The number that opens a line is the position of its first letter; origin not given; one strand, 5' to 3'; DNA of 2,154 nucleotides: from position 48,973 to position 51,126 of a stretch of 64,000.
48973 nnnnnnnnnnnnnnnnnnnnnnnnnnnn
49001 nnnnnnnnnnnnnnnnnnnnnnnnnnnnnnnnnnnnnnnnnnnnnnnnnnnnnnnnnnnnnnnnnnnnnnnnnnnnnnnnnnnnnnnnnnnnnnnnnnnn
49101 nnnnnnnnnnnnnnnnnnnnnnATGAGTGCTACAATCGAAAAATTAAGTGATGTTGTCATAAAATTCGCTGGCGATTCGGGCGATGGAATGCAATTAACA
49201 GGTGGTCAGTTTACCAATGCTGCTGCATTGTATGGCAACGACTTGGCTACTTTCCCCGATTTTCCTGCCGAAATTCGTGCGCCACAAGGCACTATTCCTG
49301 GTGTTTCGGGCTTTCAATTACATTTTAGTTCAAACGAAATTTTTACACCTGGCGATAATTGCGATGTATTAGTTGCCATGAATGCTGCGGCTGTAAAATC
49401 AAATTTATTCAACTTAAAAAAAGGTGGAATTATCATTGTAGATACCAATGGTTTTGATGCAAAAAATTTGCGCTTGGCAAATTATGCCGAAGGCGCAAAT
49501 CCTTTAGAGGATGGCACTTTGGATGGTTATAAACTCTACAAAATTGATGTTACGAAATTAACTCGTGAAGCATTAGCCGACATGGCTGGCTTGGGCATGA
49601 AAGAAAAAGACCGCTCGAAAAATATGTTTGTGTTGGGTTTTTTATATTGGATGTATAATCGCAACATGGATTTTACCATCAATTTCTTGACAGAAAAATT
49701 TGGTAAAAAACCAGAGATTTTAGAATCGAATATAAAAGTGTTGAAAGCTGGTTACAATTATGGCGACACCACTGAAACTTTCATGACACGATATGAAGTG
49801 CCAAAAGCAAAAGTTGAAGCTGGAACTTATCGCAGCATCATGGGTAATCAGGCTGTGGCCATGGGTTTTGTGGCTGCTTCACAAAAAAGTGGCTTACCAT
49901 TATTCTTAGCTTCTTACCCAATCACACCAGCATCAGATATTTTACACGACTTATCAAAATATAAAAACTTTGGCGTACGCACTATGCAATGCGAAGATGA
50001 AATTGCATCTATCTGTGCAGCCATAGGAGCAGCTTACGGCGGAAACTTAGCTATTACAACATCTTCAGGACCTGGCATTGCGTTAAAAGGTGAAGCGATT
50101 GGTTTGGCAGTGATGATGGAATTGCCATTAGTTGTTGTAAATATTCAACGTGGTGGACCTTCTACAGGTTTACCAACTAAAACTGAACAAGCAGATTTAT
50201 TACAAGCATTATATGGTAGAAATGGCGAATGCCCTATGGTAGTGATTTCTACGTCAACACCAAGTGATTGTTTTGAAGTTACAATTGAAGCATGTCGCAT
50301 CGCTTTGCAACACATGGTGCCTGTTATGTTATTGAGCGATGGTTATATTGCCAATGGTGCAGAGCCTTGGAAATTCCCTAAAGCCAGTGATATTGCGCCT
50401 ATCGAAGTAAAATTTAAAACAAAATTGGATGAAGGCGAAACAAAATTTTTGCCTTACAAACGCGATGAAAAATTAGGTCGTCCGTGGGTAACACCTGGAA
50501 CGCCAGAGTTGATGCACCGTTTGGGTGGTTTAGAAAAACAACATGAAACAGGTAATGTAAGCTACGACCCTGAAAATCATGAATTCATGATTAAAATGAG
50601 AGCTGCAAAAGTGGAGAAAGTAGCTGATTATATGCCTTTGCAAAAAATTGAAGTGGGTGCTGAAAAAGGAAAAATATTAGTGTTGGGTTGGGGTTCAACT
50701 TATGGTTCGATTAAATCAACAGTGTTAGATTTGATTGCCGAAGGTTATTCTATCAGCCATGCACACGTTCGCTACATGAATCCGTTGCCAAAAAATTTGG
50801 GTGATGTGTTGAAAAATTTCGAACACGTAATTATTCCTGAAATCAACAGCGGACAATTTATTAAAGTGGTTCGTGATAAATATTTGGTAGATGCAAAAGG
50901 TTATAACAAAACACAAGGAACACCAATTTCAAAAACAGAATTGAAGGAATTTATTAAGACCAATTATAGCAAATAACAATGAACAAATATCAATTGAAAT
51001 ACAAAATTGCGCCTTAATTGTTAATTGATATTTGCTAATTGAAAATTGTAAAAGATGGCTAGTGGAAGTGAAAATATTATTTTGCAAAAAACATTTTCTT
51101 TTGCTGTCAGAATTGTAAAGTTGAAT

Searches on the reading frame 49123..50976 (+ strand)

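Call 65: search_protein_families(library=ncbifam, max_evalue=0.00001, proteins=[window:49123-50976:+])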
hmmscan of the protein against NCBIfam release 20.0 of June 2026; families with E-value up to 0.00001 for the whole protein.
window:49123-50976:+ (617 aa): 11 families
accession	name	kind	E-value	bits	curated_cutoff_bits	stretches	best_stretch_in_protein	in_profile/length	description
TIGR03710.1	OAFO_sf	subfamily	3.3e-197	656.5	482.75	1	10-609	1-559/561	2-oxoacid:acceptor oxidoreductase subunit alpha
NF006412.0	PRK08659.1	equivalog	2.2e-75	254.3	411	1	239-613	8-375/378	2-oxoacid:acceptor oxidoreductase subunit alpha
NF041170.1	Oxoac_fdxalpha_Archa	equivalog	2.1e-74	251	800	1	135-613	139-621/636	2-oxoacid:ferredoxin oxidoreductase subunit alpha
NF007206.0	PRK09627.1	equivalog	4.2e-60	203.7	579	1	254-612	17-373/375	2-oxoglutarate synthase subunit alpha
NF005507.0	PRK07119.1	subfamily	2.1e-40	138.7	399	1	239-615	7-349/352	3-methyl-2-oxobutanoate dehydrogenase subunit VorB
NF040682.1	PorA_Arch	equivalog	2.9e-17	62.7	550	1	239-427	6-189/387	pyruvate synthase subunit PorA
NF006232.0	PRK08366.1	equivalog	1.4e-14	53.5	646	1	260-345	26-114/394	2-ketoisovalerate ferredoxin oxidoreductase subunit alpha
NF007201.0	PRK09622.1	equivalog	6.6e-13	48.3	590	1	262-410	31-178/405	2-oxoacid:ferredoxin oxidoreductase subunit alpha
NF045764.1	PhenlGlyoxDHPadG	equivalog_domain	1.1e-08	34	700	1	241-423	7-184/398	NADH-dependent phenylglyoxylate dehydrogenase subunit alpha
NF006233.0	PRK08367.1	equivalog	1.7e-07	30.4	625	1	241-339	9-105/394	pyruvate ferredoxin oxidoreductase subunit alpha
TIGR03336.1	IOR_alpha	equivalog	3.2e-06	25.7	650.9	0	238-404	4-160/595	indolepyruvate ferredoxin oxidoreductase subunit alpha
